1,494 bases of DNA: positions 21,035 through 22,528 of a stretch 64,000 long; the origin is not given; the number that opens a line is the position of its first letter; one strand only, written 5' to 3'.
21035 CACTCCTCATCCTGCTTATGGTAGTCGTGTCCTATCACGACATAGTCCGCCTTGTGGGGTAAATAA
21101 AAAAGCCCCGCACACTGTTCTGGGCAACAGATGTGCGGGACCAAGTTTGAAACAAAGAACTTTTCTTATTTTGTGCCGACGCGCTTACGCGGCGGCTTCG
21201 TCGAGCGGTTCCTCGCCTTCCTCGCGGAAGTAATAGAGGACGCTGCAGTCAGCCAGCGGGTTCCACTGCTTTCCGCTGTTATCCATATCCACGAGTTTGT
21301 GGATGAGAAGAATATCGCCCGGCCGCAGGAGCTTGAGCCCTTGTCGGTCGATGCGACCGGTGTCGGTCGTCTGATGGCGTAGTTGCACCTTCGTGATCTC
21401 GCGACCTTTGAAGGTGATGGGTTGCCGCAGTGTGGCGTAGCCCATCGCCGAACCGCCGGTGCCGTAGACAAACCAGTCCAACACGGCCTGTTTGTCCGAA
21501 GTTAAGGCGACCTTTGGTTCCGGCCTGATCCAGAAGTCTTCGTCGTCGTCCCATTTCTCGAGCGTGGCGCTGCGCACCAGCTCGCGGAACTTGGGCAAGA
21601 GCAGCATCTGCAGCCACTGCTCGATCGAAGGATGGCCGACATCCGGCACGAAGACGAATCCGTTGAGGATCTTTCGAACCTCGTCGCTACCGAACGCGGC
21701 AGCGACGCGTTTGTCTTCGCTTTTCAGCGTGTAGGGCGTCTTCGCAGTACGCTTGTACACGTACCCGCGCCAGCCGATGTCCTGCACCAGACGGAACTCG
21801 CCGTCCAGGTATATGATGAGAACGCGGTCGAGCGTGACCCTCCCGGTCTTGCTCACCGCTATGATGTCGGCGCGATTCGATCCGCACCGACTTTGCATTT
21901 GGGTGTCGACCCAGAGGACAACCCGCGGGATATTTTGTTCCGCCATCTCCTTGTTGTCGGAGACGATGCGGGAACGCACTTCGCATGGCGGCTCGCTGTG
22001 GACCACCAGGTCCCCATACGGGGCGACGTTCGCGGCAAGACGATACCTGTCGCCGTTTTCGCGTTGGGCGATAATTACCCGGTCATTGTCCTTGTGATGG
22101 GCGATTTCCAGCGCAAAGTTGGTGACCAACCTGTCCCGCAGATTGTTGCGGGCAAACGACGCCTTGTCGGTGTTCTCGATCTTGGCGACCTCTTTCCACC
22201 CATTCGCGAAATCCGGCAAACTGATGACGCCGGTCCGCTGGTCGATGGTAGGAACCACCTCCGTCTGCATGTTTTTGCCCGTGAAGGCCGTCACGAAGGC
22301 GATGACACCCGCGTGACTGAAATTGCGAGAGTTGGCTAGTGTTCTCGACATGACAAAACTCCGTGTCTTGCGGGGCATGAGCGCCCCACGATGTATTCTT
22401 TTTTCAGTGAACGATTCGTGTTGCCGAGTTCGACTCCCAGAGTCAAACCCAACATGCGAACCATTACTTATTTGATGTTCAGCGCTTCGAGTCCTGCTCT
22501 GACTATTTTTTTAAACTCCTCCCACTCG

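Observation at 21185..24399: Three-gene minus-strand operon of unknown proteins between rseP and proS, a candidate uncharacterised system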

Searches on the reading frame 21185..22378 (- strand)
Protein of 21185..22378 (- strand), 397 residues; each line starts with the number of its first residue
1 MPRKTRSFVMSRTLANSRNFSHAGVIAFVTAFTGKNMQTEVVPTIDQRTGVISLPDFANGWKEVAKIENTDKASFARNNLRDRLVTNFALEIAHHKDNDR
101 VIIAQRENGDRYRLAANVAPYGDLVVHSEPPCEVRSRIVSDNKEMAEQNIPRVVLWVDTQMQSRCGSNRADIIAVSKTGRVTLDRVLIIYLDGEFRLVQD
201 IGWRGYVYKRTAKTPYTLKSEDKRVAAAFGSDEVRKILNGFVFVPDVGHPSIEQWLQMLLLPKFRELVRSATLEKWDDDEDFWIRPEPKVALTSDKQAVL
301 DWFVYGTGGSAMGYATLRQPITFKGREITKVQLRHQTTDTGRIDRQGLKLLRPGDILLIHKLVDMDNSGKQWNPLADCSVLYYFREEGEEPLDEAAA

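Call 3: search_protein_families(library=pfam, proteins=[window:21185-22378:-], max_evalue=1)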
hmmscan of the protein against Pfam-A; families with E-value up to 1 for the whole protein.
window:21185-22378:- (397 aa): 2 families
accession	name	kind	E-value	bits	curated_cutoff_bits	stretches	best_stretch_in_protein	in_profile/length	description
PF10109.15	Phage_TAC_7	-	0.18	12.3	25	1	316-337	3-24/79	Phage tail assembly chaperone proteins, E, or 41 or 14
PF04287.17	DUF446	-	0.19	12.2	25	1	251-270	41-60/98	tRNA pseudouridine synthase C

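Call 4: search_protein_families(library=padloc, proteins=[window:21185-22378:-], max_evalue=1)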
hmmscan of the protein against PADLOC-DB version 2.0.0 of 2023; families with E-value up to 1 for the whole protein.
window:21185-22378:- (397 aa): 0 families

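Call 5: search_protein_families(library=ncbifam, proteins=[window:21185-22378:-], max_evalue=1)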
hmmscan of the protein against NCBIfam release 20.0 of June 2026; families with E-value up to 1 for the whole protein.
window:21185-22378:- (397 aa): 0 families

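Call 6: search_protein_families(library=phrogs, proteins=[window:21185-22378:-], max_evalue=1)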
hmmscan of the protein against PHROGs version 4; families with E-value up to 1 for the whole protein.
window:21185-22378:- (397 aa): 2 families
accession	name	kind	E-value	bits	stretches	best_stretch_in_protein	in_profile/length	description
phrog_583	-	unknown function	0.27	12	1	134-212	12-86/120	-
phrog_31927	-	unknown function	0.39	11.5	1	242-257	1-16/59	-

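Call 14: find_homologous_proteins(query=window:21185-22378:-)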
Query window:21185-22378:- (397 aa): 6 proteins with E <= 0.001 among 3776 candidates.
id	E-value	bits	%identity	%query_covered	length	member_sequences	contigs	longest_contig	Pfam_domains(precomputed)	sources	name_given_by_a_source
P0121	5.4e-268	906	100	100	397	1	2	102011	-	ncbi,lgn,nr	ncbi:MAG TPA: hypothetical protein VMR46_00630 [Candidatus Paceibacterota bacterium]|nr:hypothetical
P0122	5.8e-126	439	53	98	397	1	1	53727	-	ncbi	-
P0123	1.0e-118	415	52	97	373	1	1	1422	-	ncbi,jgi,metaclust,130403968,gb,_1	metaclust:\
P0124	4.0e-116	406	51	96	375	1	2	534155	-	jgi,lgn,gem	-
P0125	7.5e-110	385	48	95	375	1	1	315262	-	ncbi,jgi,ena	jgi:hypothetical protein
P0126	7.7e-103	362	48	98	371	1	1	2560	-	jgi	-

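Call 16: find_encoding_contigs(protein=P0122, flank=8000, max_places=2)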
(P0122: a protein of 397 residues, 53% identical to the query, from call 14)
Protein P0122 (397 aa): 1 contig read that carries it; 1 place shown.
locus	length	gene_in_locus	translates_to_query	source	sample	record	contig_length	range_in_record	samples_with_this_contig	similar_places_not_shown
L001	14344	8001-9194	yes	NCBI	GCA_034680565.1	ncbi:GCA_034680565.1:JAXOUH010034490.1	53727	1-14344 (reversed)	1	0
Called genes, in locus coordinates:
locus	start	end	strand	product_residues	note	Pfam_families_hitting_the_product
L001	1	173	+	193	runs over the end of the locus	-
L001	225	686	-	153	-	PF03449:GreA_GreB_N, PF01272:GreA_GreB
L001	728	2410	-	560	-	PF03717:PBP_dimer, PF00905:Transpeptidase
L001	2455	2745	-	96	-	-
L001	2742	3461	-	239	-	PF04085:MreC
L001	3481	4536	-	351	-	PF00022:Actin (faint), PF06723:MreB_Mbl, PF00012:HSP70, PF11104:PilM_2 (faint), PF14450:FtsA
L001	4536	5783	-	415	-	PF00587:tRNA-synt_2b, PF03129:HGTP_anticodon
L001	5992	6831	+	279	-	-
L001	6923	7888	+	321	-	-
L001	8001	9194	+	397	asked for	-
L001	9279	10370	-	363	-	PF02163:Peptidase_M50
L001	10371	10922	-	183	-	PF01765:RRF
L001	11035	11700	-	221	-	PF00730:HhH-GPD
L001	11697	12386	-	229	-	PF13177:DNA_pol3_delta2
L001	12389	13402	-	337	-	PF00022:Actin, PF06723:MreB_Mbl, PF00012:HSP70, PF14450:FtsA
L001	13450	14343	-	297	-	?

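Call 17: find_encoding_contigs(protein=P0124, flank=8000, max_places=2)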
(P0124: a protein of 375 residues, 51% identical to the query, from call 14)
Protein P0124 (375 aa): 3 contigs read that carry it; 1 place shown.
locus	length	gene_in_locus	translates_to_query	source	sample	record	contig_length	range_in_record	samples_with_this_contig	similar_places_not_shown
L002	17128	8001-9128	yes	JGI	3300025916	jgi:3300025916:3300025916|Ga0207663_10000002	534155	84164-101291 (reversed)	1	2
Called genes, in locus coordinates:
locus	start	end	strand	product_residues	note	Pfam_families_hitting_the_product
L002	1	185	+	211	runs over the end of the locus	-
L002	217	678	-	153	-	PF03449:GreA_GreB_N, PF01272:GreA_GreB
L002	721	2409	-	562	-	PF03717:PBP_dimer, PF00905:Transpeptidase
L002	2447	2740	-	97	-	-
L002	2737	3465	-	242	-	PF04085:MreC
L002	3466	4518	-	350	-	PF00022:Actin (faint), PF06723:MreB_Mbl, PF00012:HSP70, PF11104:PilM_2 (faint), PF14450:FtsA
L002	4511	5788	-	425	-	PF00587:tRNA-synt_2b, PF03129:HGTP_anticodon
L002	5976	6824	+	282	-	-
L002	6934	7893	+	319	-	-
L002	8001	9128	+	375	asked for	-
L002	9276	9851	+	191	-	-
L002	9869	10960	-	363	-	PF02163:Peptidase_M50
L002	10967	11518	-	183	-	PF01765:RRF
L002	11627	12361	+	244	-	PF03437:BtpA (weak)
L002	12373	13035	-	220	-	PF00730:HhH-GPD, PF00633:HHH (weak)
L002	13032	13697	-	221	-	PF13177:DNA_pol3_delta2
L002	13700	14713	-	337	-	PF00022:Actin, PF06723:MreB_Mbl, PF25216:Volactin, PF00012:HSP70, PF14450:FtsA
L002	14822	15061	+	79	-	-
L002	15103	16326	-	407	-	PF00275:EPSP_synthase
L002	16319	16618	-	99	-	-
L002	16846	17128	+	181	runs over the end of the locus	PF01327:Pep_deformylase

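Call 18: find_encoding_contigs(protein=P0125, flank=8000, max_places=2)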
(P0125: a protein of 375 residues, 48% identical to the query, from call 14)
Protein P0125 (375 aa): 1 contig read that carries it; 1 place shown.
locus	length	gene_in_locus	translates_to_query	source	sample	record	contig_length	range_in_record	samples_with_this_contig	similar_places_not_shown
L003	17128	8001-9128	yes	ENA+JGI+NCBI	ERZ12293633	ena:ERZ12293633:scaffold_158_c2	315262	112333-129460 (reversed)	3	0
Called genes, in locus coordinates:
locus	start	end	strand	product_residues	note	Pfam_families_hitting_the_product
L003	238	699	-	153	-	PF03449:GreA_GreB_N, PF01272:GreA_GreB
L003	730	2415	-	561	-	PF03717:PBP_dimer, PF00905:Transpeptidase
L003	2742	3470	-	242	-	PF04085:MreC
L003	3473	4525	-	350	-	PF00022:Actin (faint), PF06723:MreB_Mbl, PF00012:HSP70, PF11104:PilM_2 (faint), PF14450:FtsA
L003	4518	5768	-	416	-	PF00587:tRNA-synt_2b, PF03129:HGTP_anticodon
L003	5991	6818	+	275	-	-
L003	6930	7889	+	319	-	-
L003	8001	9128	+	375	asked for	-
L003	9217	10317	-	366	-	PF02163:Peptidase_M50, PF17820:PDZ_6 (weak)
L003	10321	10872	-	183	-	PF01765:RRF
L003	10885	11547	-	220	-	PF00730:HhH-GPD, PF00633:HHH (weak)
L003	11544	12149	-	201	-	PF13177:DNA_pol3_delta2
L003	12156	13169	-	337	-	PF00022:Actin, PF06723:MreB_Mbl, PF00012:HSP70, PF14450:FtsA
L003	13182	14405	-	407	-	PF00275:EPSP_synthase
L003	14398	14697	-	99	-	-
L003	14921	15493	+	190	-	PF01327:Pep_deformylase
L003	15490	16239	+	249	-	PF00551:Formyl_trans_N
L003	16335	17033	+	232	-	-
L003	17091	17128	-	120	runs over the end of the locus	PF02482:Ribosomal_S30AE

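Call 41: predict_structure(alignment_id=A4)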
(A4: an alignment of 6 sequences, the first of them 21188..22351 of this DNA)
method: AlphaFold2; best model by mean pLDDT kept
length: 388 residues; sequences in the alignment: 6
mean_pLDDT: 62.6   pTM: 0.60
mean pLDDT of the five models: 62.6, 56.7, 55.8, 52.1, 52.0
residues with pLDDT >= 90: 12; 70-90: 162; 50-70: 87; < 50: 127
segments of 3 or more residues with pLDDT < 50: 151-156, 238-241, 270-310, 312-317, 321-353, 358-388
pLDDT, mean of each block of 10 residues (from residue 1): 70 77 72 77 74 81 83 75 82 71 57 66 76 64 71 54 87 84 79 77 64 64 83 64 70 89 74 32 34 32 41 48 44 35 38 45 36 31 32
secondary structure, 60 per line:
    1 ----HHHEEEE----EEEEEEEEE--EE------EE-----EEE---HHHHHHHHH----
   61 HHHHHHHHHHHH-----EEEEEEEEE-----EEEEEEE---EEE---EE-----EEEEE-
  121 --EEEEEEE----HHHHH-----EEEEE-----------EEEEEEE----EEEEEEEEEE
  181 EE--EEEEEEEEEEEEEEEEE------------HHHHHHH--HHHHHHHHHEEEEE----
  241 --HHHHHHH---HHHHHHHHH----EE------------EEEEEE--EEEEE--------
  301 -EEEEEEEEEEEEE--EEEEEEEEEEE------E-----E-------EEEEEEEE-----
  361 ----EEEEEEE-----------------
elements in order: E8-11 E16-24 E42-44 H48-56 H61-72 E78-86 E92-98 E102-104 E115-119 E123-129 H134-138 E144-148 E160-166 E171-182 E185-201 H214-220 H223-231 E232-236 H243-249 H253-261 E280-285 E288-292 E302-314 E317-327 E348-355 E365-371

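Call 61: search_protein_representatives(alignment_id=A4)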
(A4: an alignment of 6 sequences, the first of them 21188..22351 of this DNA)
Query: 6 sequences, 373 profile positions. Proteins with E-value up to 0.001 (for the whole library): 22; up to 1e-10: 19; up to 1e-30: 10. The best 22 are listed.
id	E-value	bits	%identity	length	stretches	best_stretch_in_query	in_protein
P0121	1.1e-186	636.8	-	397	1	1-368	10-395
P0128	9.0e-91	321.1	-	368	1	1-359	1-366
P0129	1.0e-66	242.0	-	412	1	8-358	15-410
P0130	3.8e-65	236.8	-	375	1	13-359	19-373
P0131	3.9e-42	161.1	-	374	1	53-333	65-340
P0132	4.3e-42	160.9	-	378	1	34-349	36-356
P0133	3.4e-38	148.1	-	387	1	35-343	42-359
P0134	2.8e-35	138.5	-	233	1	6-209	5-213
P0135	3.6e-33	131.6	-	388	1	38-291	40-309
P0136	3.8e-31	124.9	-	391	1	17-348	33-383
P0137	1.4e-29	119.7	-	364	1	40-333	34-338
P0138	2.5e-25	105.8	-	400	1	5-344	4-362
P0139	5.7e-21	91.4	-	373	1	56-314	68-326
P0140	1.1e-20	90.5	-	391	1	33-351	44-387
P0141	3.1e-20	89.0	-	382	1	17-340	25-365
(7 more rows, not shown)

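Call 72: search_solved_structures(query=A3, max_evalue=10)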
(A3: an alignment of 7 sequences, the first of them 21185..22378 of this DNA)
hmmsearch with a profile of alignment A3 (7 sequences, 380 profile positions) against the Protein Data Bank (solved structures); distinct sequences matched with E-value up to 10: 2.
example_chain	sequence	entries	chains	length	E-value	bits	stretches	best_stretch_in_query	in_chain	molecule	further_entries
4u5a_A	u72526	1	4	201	0.24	13.6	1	207-255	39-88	Sporozoite microneme protein essential for cell traversal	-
8ste_A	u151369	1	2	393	0.81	11.9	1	140-178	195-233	Solute carrier family 12 member 2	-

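Call 80: search_protein_families(library=pfam, proteins=[L001:5992-6831:+, L002:5976-6824:+, L003:5991-6818:+, L002:9276-9851:+], max_evalue=1)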
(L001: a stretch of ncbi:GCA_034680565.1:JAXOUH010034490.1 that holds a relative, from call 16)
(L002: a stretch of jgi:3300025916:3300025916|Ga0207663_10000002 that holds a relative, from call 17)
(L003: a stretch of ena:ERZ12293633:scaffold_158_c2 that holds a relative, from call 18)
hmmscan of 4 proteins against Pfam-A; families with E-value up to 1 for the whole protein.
L001:5992-6831:+ (279 aa): 1 family
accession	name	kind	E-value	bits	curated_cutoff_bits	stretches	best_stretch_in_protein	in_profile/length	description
PF05960.17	DUF885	-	0.08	13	32.4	1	162-269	127-239/532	Bacterial protein of unknown function (DUF885)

L002:5976-6824:+ (282 aa): 1 family
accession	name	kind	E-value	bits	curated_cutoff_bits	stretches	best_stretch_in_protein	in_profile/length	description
PF18273.6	T3RM_EcoP15I_C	-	0.25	12.1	25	0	175-217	34-76/97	Type III R-M EcoP15I C-terminal domain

L003:5991-6818:+ (275 aa): 1 family
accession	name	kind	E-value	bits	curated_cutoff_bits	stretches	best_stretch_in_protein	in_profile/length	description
PF12422.13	Condensin2nSMC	-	0.017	15.6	27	1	120-182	35-99/149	Condensin II non structural maintenance of chromosomes subunit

L002:9276-9851:+ (191 aa): 1 family
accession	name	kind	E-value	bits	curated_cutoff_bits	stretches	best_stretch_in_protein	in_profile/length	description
PF06299.18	DUF1045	-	0.13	12.6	24.3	1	120-150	88-118/159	Protein of unknown function (DUF1045)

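Call 83: find_related_loci(query=A3, collection=viral_contigs, flank=6000)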
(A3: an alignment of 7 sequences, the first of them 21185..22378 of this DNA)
Query A3 (397 aa) in viral_contigs; peptide patterns used: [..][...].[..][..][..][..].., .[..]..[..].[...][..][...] (x = any residue, [..] = any of these).
83 stretches matched a pattern, but none encodes a relative of the query by tblastn (E <= 1e-3).

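Call 90: find_related_loci(query=A3, collection=metagenome_contigs, flank=5000)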
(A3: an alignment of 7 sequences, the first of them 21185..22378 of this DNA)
Query A3 (397 aa) in metagenome_contigs; peptide patterns used: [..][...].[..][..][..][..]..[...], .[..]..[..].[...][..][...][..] (x = any residue, [..] = any of these).
223 stretches matched a pattern; 2 encode a relative of the query (tblastn E <= 1e-3); 2 distinct loci.
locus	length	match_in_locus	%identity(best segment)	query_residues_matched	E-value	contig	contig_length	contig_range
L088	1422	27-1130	52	9-394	6e-141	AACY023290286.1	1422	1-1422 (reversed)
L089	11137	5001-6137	50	5-397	3e-127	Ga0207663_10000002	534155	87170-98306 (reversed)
